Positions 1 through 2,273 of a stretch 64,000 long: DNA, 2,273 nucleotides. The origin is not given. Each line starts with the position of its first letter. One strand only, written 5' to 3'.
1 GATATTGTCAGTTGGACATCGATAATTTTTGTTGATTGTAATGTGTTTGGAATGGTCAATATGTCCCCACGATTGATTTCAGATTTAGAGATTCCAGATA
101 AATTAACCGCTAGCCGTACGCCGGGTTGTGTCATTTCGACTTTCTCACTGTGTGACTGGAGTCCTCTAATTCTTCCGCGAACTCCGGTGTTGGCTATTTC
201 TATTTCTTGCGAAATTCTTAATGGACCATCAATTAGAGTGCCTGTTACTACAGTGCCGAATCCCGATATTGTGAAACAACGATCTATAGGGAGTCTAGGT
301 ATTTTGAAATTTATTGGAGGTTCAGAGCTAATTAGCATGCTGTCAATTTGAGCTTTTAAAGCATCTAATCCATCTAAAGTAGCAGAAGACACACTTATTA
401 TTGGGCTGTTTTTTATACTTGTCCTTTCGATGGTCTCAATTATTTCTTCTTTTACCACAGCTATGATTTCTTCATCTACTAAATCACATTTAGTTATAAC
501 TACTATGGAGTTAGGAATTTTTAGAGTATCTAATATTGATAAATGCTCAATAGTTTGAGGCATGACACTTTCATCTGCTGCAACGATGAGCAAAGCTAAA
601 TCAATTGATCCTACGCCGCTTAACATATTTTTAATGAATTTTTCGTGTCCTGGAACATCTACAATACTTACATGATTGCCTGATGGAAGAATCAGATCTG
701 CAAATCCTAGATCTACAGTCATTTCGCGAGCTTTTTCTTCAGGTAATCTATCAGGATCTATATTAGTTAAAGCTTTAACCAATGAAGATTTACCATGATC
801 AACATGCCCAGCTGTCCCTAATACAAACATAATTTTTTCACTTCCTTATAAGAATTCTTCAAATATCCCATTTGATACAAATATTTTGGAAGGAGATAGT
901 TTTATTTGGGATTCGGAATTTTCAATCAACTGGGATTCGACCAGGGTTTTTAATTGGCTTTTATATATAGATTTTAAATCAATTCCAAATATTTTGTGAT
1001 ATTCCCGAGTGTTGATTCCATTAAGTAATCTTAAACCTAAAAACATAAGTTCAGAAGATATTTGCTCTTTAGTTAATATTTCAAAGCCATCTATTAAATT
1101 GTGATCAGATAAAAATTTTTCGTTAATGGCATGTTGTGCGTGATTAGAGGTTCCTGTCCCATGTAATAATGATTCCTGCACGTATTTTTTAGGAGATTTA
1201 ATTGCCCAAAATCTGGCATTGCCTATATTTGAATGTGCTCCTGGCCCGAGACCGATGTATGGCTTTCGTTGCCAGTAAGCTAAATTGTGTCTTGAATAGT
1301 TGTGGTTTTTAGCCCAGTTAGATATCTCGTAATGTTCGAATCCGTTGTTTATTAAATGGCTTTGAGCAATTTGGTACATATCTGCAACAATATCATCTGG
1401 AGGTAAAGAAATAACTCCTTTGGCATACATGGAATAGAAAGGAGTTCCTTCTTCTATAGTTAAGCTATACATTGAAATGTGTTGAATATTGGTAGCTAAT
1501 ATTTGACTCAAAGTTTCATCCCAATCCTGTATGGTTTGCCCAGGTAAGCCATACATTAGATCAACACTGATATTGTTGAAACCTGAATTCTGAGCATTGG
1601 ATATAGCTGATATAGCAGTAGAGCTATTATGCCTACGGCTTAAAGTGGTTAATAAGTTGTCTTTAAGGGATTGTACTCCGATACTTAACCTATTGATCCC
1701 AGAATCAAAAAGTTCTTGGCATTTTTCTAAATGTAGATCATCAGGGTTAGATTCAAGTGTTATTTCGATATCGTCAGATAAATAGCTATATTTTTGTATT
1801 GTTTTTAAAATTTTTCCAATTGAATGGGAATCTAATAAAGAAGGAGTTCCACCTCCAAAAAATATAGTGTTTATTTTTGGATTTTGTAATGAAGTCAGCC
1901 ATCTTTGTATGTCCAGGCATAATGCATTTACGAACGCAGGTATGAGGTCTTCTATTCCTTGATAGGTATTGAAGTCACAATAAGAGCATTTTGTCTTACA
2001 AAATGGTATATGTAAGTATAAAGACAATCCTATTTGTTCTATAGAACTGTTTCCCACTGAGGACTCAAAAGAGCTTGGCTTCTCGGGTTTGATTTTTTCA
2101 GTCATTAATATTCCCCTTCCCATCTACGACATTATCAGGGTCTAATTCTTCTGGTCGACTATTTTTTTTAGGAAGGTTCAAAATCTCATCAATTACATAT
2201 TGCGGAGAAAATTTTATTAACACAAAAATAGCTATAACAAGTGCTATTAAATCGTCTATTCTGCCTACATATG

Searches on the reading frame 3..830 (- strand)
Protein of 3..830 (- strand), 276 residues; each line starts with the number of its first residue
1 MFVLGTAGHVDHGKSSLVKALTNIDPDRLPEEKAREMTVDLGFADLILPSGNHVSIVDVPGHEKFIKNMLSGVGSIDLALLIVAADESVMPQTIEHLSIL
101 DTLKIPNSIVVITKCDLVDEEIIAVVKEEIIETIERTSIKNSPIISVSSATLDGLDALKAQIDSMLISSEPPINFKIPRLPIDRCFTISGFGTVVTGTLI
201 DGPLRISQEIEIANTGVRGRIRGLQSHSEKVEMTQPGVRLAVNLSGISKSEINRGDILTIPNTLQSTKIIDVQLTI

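Call 19: search_protein_families(library=ncbifam, proteins=[window:3-830:-], max_evalue=0.00001)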
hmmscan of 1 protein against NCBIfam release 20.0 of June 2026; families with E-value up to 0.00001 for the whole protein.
seq(276 aa): 28 families (the best 25 are shown)
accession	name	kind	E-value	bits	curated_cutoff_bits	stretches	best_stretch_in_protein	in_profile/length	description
TIGR00475.1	selB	equivalog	1.7e-84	284.6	242.25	1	3-270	2-267/581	selenocysteine-specific translation elongation factor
NF000766.0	PRK00049.1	subfamily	1.6e-41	142.5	449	1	4-271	15-308/396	elongation factor Tu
NF009373.0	PRK12736.1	subfamily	3.4e-41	141.3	452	1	4-270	15-305/394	elongation factor Tu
NF008969.0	PRK12317.1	subfamily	5e-41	140.7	502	1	27-262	61-311/426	elongation factor 1-alpha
NF003077.0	PRK04000.1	equivalog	8.8e-41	140.4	315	2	53-263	86-319/412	translation initiation factor IF-2 subunit gamma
TIGR03680.1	eif2g_arch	equivalog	1.2e-40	140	514.5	2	53-226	82-275/407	translation initiation factor IF-2 subunit gamma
NF009372.0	PRK12735.1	subfamily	1.1e-39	136.4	479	1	4-269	15-306/396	elongation factor Tu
TIGR00485.1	EF-Tu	equivalog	1.3e-39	136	522.4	1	4-269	15-304/394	elongation factor Tu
TIGR00483.1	EF-1_alpha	equivalog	2.5e-33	115.2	540.1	1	27-259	61-309/427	translation elongation factor EF-1 subunit alpha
TIGR02034.1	CysN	subfamily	8.1e-18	64.7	336.1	1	32-271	61-310/406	sulfate adenylyltransferase, large subunit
TIGR00487.1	IF-2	equivalog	8.8e-17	61.1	424.4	1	6-249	92-330/587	translation initiation factor IF-2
NF004035.0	PRK05506.1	subfamily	2.1e-16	59.3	715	1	29-263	82-325/632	bifunctional sulfate adenylyltransferase subunit 1/adenylylsulfate kinase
NF003478.0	PRK05124.1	equivalog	5.4e-16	58.2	590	1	53-154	108-209/475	sulfate adenylyltransferase subunit CysN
NF003078.0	PRK04004.1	equivalog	1.3e-12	47.1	468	1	55-119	79-142/598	translation initiation factor IF-2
TIGR00231.1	small_GTP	domain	4.4e-12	46.1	42.5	1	4-158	6-158/164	GTP-binding protein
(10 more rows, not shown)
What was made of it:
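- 1..830 (-): selB (selenocysteine-specific elongation factor), N-terminal 276 codons, cut by the window edge. TIGR00475 selB equivalog scores 284.6 bits against a cut-off of 242.25 (call 19).
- On Bacterial selenoprotein gene (UGA decoded as Sec through SelB and a bSECIS): The TIGR00475 equivalog scores 284.6 bits against a cut-off of 242.25 on the window fragment (call 19).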

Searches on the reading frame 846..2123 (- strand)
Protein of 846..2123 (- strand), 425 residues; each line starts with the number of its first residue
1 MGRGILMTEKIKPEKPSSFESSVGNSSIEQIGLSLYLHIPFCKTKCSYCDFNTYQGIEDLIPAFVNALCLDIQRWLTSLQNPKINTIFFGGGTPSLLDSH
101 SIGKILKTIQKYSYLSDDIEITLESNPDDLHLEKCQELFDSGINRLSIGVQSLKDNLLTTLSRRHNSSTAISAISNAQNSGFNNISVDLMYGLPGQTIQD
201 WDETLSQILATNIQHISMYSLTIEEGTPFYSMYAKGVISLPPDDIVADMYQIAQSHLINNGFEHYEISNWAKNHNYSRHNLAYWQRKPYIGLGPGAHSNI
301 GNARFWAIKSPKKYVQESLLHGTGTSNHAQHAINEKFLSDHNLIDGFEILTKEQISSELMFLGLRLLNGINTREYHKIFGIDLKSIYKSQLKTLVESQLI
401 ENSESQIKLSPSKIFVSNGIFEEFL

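Call 20: find_encoding_contigs(protein=window:846-2123:-, flank=10000, max_places=4)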
Protein window:846-2123:- (425 aa): 1 contig read that carries it; 1 place shown.
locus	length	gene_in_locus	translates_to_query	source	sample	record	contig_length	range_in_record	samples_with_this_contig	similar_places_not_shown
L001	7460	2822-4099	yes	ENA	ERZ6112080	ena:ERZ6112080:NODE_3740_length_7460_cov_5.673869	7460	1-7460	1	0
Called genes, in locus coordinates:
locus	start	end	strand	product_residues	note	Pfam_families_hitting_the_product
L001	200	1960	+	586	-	PF02129:Peptidase_S15, PF08530:PepX_C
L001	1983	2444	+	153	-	PF13618:Gluconate_2-dh3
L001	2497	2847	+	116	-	PF06803:DUF1232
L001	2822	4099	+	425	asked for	PF04055:Radical_SAM, PF06969:HemN_C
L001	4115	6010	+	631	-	PF00009:GTP_EFTU, PF01926:MMR_HSR1 (weak), PF03144:GTP_EFTU_D2, PF25461:Beta-barrel_SelB, PF09106:WHD_2nd_SelB (weak), PF09107:WHD_3rd_SelB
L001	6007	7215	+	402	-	PF09376:NurA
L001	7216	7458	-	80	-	?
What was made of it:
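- Calls 19, 20.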
